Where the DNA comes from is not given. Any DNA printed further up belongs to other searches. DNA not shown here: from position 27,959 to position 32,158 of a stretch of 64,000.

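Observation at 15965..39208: Uninterrupted 23.2-kb ORF encoding a 7,747-aa lipobox-anchored GLUG/beta-helix mega-protein with no recognisable catalytic or binding domain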

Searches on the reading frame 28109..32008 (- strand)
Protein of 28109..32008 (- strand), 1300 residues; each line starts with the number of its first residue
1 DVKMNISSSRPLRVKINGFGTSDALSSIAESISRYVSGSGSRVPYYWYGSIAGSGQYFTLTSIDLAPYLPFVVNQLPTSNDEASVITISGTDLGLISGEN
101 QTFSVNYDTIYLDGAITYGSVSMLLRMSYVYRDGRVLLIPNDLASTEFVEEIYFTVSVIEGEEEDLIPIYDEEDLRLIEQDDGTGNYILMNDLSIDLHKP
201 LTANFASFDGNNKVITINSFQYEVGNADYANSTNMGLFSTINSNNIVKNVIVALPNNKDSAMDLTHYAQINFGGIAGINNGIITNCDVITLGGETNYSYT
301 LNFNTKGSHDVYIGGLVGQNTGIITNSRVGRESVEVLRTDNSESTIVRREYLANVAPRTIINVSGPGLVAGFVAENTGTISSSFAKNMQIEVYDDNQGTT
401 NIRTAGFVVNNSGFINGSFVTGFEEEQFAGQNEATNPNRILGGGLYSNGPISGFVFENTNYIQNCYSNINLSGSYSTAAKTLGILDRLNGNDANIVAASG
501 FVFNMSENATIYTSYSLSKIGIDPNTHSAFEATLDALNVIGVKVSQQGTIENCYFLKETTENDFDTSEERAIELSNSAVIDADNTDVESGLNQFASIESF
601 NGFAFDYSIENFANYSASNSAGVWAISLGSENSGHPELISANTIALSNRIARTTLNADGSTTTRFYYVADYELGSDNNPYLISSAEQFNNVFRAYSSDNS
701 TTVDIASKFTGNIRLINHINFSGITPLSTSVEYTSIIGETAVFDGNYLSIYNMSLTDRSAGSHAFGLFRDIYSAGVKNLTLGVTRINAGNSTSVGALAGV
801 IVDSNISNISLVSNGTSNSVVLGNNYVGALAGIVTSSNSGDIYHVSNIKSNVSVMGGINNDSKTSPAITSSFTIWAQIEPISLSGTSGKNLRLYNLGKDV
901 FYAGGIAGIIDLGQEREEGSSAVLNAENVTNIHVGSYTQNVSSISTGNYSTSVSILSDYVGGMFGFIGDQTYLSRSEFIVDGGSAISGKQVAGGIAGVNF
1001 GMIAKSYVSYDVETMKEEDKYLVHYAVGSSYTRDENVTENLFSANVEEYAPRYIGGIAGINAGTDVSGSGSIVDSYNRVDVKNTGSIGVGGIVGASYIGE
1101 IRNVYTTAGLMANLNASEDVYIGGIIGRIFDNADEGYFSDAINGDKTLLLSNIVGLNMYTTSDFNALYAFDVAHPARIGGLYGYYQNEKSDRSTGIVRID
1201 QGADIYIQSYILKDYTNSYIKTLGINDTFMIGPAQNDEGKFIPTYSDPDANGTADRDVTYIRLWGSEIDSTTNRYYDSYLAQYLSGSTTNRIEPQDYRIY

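Call 25: search_protein_families(library=pfam, proteins=[window:28109-32008:-], max_evalue=10)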
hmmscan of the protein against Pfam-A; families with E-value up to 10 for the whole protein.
window:28109-32008:- (1300 aa): 2 families
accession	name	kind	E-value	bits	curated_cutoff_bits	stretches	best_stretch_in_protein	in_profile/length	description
PF07581.17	Glug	-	3.1e-06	27.7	20.5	4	312-329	4-23/28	The GLUG motif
PF13103.11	TonB_2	-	0.1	13.2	22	1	539-576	29-66/85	TonB C terminal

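Call 37: search_protein_representatives(protein=window:28172-31771:-)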
Query: 1200 residues. Proteins with E-value up to 0.001 (for the whole library): 156; up to 1e-10: 106; up to 1e-30: 47. The best 150 are listed.
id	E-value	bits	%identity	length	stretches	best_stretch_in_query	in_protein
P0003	0.0e+00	1646.6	64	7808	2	8-1200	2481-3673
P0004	0.0e+00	1451.8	56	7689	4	1-1200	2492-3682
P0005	0.0e+00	1062.3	50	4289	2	2-1153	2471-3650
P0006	0.0e+00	1057.2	48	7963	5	9-1157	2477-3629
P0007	4.6e-298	1008.6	47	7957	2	11-1152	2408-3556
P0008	9.6e-291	984.3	47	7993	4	4-1160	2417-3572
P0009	1.3e-283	960.7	50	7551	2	2-1161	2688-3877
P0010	1.2e-275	934.3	46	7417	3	3-1142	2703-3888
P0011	4.7e-273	925.8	48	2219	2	21-1152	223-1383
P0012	5.6e-272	922.2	45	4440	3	4-1150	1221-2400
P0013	1.8e-266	904.0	46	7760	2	4-1153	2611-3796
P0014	2.8e-264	896.7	45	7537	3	30-1154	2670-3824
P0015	1.1e-253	861.6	43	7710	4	9-1166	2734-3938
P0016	1.3e-220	752.1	42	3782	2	2-1143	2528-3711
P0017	1.4e-168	579.8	39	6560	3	27-1173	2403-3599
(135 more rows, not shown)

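Call 83: list_cluster_members(proteins=[P0003, P0004, P0006, P0007, P0008, P0009, P0010, P0013, P0014, P0015])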
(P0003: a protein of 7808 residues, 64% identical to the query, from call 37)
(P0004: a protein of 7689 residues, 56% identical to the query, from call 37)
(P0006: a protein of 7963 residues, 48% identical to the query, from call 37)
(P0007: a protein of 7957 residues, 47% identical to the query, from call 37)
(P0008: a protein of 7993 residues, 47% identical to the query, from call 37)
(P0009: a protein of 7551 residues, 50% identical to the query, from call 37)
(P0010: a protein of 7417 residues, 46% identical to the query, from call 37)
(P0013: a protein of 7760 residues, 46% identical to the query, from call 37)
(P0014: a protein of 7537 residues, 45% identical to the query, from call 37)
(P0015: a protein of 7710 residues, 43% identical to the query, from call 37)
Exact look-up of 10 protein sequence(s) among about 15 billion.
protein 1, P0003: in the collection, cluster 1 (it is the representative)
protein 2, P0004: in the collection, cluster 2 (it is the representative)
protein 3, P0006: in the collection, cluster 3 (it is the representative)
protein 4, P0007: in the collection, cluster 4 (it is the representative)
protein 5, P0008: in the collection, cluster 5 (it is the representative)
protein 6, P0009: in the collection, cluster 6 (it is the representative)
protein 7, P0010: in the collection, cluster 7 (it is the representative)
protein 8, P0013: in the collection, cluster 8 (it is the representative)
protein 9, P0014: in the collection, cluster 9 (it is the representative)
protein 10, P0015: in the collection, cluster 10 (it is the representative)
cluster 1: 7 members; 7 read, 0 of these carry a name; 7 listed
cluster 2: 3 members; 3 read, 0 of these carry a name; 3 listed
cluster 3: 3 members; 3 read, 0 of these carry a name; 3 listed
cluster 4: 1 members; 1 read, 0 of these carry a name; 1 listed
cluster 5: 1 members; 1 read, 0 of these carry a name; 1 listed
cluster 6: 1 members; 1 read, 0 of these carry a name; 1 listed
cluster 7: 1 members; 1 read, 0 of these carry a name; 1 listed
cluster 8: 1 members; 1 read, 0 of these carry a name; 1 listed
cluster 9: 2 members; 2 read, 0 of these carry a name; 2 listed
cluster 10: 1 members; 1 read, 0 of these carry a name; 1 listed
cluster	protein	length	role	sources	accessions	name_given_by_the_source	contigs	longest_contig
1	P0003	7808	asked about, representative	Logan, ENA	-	-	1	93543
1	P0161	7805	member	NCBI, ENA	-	-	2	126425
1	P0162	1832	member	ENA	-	-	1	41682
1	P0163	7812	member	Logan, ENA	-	-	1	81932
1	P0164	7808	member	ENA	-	-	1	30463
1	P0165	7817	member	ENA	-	-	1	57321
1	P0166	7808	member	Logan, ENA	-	-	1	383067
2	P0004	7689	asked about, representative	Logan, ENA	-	-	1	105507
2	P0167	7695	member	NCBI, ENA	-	-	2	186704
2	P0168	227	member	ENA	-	-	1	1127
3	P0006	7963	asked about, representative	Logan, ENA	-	-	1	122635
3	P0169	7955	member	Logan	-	-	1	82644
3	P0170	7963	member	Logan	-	-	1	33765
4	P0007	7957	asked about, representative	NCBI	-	-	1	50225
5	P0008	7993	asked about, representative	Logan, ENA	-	-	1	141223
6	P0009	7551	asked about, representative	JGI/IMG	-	-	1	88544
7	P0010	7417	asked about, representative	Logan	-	-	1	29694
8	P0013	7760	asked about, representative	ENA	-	-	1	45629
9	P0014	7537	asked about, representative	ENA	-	-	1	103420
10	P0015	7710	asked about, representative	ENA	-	-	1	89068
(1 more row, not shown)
